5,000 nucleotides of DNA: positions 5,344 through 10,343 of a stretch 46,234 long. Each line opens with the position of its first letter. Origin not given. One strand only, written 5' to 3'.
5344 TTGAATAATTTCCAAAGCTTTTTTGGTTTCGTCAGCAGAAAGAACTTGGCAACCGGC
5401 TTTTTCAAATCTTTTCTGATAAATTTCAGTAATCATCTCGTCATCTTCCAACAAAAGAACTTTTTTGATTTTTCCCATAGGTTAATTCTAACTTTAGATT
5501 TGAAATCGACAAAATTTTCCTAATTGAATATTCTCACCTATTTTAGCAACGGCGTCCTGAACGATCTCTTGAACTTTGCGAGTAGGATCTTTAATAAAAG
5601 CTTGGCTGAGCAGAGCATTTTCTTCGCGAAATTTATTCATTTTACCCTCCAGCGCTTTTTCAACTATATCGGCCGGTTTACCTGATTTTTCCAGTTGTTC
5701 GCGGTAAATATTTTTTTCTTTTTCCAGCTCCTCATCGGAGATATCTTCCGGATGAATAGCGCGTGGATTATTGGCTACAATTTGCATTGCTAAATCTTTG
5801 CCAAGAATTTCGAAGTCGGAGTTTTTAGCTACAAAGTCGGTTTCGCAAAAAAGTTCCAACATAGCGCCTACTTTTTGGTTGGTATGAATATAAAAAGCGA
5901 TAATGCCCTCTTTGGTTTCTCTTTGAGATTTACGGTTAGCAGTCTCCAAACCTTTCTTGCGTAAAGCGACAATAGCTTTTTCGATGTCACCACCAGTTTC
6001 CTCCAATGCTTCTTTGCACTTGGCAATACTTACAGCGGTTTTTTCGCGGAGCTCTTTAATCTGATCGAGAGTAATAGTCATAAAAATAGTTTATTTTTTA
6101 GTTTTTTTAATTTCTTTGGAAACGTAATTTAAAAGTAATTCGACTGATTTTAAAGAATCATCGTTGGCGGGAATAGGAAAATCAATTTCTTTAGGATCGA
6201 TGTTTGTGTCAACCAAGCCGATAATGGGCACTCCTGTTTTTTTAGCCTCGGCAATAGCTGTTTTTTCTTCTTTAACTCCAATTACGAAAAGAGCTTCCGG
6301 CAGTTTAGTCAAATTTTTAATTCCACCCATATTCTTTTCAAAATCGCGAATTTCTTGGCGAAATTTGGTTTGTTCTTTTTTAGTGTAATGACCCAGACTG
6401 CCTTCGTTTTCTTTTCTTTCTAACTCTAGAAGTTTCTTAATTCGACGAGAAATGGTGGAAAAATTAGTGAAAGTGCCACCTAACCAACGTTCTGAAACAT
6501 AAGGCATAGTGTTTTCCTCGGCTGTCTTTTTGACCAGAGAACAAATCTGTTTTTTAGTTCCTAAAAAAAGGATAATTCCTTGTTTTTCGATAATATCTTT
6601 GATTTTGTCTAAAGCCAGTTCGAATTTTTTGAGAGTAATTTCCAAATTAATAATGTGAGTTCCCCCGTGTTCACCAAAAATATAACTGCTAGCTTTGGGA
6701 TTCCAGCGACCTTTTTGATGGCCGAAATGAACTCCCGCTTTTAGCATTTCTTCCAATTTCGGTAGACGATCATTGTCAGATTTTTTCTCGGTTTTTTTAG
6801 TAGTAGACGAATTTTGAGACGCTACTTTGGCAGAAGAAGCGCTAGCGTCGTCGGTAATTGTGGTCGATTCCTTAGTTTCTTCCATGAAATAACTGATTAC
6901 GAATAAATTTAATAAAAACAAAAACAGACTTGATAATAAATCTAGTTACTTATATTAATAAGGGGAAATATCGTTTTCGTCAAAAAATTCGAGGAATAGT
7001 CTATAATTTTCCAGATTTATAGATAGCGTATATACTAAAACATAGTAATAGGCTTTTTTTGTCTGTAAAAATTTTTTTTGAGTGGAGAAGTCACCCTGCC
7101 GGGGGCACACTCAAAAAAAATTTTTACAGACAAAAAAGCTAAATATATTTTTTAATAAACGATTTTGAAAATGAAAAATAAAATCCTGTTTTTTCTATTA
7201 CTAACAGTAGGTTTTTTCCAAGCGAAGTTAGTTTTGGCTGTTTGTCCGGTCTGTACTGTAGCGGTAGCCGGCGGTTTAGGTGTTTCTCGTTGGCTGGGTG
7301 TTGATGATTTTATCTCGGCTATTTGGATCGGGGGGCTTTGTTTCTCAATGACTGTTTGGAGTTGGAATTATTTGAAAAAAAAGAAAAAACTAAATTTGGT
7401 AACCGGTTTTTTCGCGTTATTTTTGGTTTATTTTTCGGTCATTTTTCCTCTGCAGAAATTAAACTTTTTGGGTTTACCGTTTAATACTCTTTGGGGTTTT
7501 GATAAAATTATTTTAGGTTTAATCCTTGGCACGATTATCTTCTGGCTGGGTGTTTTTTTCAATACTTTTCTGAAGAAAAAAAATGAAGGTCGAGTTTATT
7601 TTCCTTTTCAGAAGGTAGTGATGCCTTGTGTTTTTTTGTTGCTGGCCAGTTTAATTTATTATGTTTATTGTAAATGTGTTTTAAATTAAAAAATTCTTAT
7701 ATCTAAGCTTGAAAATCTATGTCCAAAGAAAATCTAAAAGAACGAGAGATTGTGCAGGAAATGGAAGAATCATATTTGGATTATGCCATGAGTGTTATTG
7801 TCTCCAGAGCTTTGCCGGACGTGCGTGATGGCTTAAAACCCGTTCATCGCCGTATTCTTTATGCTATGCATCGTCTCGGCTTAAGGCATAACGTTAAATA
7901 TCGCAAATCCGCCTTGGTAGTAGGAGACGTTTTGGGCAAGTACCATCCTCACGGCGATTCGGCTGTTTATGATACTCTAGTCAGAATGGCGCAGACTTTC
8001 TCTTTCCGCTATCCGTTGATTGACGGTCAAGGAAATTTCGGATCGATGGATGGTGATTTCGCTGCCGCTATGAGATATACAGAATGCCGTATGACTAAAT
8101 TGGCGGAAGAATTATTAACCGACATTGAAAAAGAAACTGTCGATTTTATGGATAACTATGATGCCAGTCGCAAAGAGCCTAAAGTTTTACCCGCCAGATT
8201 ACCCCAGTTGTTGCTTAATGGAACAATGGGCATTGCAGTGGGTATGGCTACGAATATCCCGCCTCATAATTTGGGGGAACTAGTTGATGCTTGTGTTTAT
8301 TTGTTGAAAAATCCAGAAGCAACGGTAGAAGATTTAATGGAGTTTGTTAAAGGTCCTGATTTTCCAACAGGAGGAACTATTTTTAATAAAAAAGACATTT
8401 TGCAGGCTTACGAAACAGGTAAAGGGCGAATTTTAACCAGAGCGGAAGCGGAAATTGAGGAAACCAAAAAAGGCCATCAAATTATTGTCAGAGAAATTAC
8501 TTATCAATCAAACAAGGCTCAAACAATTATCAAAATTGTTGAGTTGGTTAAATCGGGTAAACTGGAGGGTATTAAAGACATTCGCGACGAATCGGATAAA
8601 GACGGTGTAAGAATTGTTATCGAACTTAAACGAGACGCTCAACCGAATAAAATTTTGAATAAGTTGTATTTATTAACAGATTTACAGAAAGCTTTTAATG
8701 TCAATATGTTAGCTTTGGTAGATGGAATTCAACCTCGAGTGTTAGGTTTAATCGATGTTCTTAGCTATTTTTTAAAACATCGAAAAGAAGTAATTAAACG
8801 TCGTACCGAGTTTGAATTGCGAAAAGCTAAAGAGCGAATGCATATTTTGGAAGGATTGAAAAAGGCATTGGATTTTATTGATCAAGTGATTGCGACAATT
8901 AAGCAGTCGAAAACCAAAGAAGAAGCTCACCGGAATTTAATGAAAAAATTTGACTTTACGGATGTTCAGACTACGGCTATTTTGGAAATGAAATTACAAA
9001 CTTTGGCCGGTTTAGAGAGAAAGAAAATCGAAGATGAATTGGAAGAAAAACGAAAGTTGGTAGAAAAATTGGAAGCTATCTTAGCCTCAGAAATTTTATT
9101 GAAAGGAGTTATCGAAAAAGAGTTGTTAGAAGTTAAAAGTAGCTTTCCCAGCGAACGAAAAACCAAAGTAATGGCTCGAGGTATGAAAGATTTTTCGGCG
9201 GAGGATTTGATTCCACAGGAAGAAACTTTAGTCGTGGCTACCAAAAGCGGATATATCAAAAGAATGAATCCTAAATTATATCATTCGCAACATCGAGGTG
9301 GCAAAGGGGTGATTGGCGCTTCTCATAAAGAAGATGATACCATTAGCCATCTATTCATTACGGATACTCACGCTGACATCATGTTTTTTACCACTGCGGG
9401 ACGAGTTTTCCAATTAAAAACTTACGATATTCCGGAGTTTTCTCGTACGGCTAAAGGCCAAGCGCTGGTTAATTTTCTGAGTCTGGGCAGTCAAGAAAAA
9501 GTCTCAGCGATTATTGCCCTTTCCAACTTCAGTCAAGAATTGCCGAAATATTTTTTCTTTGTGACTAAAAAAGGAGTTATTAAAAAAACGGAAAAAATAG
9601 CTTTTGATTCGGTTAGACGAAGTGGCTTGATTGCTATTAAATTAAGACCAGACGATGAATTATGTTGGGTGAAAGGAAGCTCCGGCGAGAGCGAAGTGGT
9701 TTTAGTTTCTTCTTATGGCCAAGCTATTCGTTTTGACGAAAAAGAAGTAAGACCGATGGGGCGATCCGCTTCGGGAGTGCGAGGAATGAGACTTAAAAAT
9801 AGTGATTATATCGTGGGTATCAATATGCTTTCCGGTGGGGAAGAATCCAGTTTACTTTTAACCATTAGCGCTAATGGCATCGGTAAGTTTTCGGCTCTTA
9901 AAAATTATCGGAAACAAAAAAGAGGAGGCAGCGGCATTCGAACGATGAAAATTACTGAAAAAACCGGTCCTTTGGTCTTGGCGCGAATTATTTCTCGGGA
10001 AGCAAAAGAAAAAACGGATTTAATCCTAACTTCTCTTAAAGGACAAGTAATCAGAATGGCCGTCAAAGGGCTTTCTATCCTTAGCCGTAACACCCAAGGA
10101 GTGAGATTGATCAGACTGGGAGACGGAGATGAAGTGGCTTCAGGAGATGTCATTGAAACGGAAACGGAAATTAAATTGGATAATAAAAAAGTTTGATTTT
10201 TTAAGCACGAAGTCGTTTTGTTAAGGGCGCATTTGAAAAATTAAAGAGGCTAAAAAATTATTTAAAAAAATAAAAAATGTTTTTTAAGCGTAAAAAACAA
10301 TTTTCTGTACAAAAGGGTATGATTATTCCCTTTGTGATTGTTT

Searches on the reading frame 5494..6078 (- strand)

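Call 68: search_protein_families(library=pfam, proteins=[window:5494-6078:-], max_evalue=0.0001)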
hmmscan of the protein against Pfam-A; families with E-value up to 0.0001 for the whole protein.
window:5494-6078:- (194 aa): 2 families
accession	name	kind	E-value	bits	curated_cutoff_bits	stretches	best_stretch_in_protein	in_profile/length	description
PF00889.24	EF_TS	-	2.3e-34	119.2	27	1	14-193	34-201/204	Elongation factor TS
PF16678.12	UBA_HOIP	-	8e-05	23.1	22.4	0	6-46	103-143/152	HOIP UBA domain pair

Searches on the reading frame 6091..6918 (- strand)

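Call 68: search_protein_families(library=pfam, proteins=[window:6091-6918:-], max_evalue=0.0001)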
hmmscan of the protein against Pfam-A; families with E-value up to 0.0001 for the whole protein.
window:6091-6918:- (275 aa): 1 family
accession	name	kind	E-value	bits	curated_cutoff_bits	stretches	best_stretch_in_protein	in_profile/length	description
PF00318.25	Ribosomal_S2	-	6e-81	271.3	26.1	1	58-271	1-214/216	Ribosomal protein S2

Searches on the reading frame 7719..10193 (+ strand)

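Call 23: search_protein_families(library=pfam, proteins=[window:7719-10193:+], max_evalue=0.00001)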
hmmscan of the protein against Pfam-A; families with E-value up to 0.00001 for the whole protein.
window:7719-10193:+ (825 aa): 2 families
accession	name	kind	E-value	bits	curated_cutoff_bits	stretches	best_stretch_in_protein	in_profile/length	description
PF00521.26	DNA_topoisoIV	-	3.9e-163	543.8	31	1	30-469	1-431/432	DNA gyrase/topoisomerase IV, subunit A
PF03989.18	DNA_gyraseA_C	-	1.7e-52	175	27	4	659-701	2-44/48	DNA gyrase C-terminal domain, beta-propeller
